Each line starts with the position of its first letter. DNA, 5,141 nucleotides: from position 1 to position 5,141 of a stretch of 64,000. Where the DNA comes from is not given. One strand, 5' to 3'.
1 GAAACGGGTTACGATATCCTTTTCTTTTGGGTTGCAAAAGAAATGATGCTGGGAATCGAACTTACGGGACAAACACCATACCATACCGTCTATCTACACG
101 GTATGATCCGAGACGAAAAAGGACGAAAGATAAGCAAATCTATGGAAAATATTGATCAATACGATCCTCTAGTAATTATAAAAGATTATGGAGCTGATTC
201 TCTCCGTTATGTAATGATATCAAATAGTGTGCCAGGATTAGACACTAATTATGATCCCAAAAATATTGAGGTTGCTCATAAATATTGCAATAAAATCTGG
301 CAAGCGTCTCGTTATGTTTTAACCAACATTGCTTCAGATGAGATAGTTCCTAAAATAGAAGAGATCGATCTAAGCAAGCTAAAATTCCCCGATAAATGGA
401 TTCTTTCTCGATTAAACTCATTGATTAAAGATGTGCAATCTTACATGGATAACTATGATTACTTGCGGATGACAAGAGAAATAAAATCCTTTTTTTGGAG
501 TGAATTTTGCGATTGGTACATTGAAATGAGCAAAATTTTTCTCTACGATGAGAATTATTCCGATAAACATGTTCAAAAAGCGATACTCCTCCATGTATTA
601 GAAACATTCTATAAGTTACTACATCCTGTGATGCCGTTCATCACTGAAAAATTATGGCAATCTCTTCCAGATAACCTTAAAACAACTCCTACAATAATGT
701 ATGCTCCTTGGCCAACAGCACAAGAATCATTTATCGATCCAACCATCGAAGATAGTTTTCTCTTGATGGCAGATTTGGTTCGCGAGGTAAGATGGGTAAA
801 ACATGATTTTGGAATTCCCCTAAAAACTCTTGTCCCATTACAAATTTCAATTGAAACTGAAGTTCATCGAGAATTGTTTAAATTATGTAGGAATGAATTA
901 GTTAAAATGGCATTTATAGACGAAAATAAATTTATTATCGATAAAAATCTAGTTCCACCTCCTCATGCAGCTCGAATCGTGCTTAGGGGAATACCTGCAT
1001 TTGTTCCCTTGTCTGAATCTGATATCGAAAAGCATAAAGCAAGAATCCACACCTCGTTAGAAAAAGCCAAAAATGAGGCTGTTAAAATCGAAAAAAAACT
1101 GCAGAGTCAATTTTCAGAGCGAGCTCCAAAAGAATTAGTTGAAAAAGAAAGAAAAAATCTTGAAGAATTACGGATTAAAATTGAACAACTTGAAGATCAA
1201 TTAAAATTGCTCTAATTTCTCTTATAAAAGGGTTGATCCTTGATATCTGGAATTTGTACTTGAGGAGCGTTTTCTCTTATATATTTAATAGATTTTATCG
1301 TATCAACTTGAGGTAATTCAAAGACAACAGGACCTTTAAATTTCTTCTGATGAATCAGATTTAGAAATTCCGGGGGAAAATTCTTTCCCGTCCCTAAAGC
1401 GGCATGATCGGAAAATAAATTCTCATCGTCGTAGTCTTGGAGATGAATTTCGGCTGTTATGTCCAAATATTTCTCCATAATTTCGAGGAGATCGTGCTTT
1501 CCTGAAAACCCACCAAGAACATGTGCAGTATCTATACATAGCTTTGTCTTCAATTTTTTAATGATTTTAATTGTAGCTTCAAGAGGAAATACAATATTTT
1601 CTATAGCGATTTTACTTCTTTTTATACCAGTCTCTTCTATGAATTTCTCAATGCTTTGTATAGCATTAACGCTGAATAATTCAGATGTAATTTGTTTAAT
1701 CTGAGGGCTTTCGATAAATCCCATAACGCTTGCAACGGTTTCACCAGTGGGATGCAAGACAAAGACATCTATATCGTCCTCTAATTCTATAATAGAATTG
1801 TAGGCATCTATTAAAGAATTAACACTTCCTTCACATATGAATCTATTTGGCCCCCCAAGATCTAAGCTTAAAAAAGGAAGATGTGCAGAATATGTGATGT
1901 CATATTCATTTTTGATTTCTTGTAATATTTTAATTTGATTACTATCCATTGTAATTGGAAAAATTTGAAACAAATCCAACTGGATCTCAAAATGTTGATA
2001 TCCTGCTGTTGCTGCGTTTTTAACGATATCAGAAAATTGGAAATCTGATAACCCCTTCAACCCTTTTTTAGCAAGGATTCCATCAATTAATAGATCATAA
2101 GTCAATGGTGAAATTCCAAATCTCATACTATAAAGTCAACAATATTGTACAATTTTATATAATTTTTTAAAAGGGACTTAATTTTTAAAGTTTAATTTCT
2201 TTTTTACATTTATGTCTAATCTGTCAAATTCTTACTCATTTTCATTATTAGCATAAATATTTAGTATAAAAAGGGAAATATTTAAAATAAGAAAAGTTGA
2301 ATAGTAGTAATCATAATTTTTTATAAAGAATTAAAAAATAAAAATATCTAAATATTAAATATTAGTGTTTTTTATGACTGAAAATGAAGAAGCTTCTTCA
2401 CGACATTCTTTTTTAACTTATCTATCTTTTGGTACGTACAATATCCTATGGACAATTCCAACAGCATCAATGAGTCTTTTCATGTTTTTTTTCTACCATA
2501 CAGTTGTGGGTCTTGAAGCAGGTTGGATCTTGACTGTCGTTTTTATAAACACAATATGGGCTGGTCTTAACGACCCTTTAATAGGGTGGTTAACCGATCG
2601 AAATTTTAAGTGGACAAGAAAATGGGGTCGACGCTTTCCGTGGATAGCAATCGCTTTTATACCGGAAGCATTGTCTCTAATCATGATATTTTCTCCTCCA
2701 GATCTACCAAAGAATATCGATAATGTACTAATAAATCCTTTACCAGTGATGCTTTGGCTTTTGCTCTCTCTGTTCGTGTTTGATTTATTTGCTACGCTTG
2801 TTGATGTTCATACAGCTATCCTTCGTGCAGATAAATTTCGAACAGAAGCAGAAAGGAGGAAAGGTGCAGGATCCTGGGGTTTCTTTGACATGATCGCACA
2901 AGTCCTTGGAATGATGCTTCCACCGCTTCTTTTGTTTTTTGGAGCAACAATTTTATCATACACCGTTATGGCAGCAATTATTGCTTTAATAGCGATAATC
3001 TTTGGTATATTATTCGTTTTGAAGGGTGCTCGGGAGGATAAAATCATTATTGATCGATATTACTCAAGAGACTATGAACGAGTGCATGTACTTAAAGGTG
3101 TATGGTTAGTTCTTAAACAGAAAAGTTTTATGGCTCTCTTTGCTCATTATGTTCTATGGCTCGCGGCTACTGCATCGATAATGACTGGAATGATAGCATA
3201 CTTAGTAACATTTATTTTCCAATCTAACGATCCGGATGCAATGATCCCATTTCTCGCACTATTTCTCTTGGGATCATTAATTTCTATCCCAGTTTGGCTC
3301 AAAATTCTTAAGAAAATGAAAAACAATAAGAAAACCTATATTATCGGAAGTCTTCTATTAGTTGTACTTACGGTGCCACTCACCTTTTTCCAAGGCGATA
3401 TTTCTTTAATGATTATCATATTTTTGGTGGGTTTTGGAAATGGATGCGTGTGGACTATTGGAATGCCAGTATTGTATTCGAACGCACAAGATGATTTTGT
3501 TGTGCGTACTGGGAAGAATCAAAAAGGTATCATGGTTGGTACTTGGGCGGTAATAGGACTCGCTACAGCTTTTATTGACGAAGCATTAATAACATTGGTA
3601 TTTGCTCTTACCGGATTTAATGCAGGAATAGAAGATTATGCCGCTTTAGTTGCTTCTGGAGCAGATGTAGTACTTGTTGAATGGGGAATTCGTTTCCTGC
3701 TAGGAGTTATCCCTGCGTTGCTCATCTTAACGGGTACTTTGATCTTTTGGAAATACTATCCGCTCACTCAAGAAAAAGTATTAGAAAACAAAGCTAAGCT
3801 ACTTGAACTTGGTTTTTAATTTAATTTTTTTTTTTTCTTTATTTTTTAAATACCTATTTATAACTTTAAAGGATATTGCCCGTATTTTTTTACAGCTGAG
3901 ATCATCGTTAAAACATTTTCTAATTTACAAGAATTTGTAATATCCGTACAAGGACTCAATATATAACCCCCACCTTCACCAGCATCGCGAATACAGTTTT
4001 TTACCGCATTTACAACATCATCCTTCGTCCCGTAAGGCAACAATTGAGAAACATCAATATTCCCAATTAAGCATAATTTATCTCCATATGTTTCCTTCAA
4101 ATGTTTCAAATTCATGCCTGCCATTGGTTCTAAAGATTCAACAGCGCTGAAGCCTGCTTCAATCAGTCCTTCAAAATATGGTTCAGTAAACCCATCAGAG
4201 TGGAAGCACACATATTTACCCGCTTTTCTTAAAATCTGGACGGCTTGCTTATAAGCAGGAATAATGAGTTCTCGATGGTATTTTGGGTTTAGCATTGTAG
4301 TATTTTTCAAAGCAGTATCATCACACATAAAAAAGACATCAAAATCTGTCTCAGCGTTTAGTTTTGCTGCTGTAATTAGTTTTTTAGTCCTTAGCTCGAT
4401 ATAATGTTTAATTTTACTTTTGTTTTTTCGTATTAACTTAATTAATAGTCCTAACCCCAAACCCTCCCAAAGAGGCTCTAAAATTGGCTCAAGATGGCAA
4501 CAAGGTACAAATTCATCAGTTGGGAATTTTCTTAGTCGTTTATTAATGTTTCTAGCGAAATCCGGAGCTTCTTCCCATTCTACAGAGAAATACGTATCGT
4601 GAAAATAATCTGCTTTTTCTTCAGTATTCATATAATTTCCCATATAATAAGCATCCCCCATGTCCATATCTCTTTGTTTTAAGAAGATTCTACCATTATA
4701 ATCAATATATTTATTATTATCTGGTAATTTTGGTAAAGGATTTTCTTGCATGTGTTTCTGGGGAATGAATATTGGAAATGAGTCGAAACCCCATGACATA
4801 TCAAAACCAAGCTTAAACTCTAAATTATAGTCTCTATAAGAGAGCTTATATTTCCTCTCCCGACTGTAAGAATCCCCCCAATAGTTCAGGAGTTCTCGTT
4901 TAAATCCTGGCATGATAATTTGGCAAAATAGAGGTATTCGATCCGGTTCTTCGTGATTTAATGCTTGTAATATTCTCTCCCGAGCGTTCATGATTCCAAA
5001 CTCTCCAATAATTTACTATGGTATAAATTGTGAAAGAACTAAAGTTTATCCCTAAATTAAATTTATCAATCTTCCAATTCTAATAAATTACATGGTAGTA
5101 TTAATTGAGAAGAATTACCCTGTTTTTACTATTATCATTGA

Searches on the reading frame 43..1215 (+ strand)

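Call 45: search_protein_families(library=pfam, proteins=[window:43-1215:+], max_evalue=0.00001)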
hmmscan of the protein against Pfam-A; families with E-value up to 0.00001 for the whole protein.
window:43-1215:+ (390 aa): 3 families
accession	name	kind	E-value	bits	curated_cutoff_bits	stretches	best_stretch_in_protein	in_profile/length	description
PF08264.19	Anticodon_1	-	1.8e-39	135.4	25.1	1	117-264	1-144/148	Anticodon-binding domain of tRNA ligase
PF00133.28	tRNA-synt_1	-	3.8e-17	62.6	22.7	1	1-69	347-412/414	tRNA synthetases class I (I, L, M and V)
PF10458.14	Val_tRNA-synt_C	-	3.3e-08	34.1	25.9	1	327-388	1-63/66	Valyl tRNA synthetase tRNA binding arm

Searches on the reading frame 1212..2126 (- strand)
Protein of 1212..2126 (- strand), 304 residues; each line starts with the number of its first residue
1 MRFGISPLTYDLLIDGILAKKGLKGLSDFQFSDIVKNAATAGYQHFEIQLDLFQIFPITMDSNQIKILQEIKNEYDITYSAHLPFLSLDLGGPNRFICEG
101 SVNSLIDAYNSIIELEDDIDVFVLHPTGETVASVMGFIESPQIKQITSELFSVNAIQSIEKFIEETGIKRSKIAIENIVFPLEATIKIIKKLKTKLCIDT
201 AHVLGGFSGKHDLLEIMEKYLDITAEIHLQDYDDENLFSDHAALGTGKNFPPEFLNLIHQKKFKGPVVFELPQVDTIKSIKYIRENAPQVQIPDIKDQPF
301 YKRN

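Call 45: search_protein_families(library=pfam, proteins=[window:1212-2126:-], max_evalue=0.00001)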
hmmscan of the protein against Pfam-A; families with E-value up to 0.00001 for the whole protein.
window:1212-2126:- (304 aa): 1 family
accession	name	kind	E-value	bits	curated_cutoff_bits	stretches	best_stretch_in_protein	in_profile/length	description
PF01261.30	AP_endonuc_2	-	4.2e-16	59.8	31.1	1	36-283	2-246/249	Xylose isomerase-like TIM barrel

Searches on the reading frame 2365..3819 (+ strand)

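Call 45: search_protein_families(library=pfam, proteins=[window:2365-3819:+], max_evalue=0.00001)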
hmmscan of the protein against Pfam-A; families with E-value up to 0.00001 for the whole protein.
window:2365-3819:+ (484 aa): 2 families
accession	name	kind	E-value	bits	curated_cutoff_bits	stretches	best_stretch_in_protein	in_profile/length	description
PF13347.12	MFS_2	-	1.5e-43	149.4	27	1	30-468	10-426/427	MFS/sugar transport protein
PF07690.21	MFS_1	-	2.2e-18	66.7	33.4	1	33-390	16-331/347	Major Facilitator Superfamily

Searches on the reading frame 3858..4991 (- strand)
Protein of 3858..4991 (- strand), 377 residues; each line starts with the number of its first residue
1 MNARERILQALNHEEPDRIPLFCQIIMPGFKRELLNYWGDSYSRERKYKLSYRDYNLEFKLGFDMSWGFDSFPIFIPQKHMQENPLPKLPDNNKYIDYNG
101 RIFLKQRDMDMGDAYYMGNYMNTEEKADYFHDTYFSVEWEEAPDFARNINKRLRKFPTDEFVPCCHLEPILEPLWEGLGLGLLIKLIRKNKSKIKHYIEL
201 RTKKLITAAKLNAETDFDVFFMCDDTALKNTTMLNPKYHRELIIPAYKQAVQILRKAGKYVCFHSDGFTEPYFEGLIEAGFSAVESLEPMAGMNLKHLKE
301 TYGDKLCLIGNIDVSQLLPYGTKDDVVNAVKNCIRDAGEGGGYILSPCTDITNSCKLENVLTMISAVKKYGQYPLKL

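Call 45: search_protein_families(library=pfam, proteins=[window:3858-4991:-], max_evalue=0.00001)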
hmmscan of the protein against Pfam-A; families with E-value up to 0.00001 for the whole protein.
window:3858-4991:- (377 aa): 1 family
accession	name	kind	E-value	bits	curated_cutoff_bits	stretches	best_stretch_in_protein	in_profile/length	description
PF01208.23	URO-D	-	4.6e-24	85.5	23.9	1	183-370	165-346/346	Uroporphyrinogen decarboxylase (URO-D)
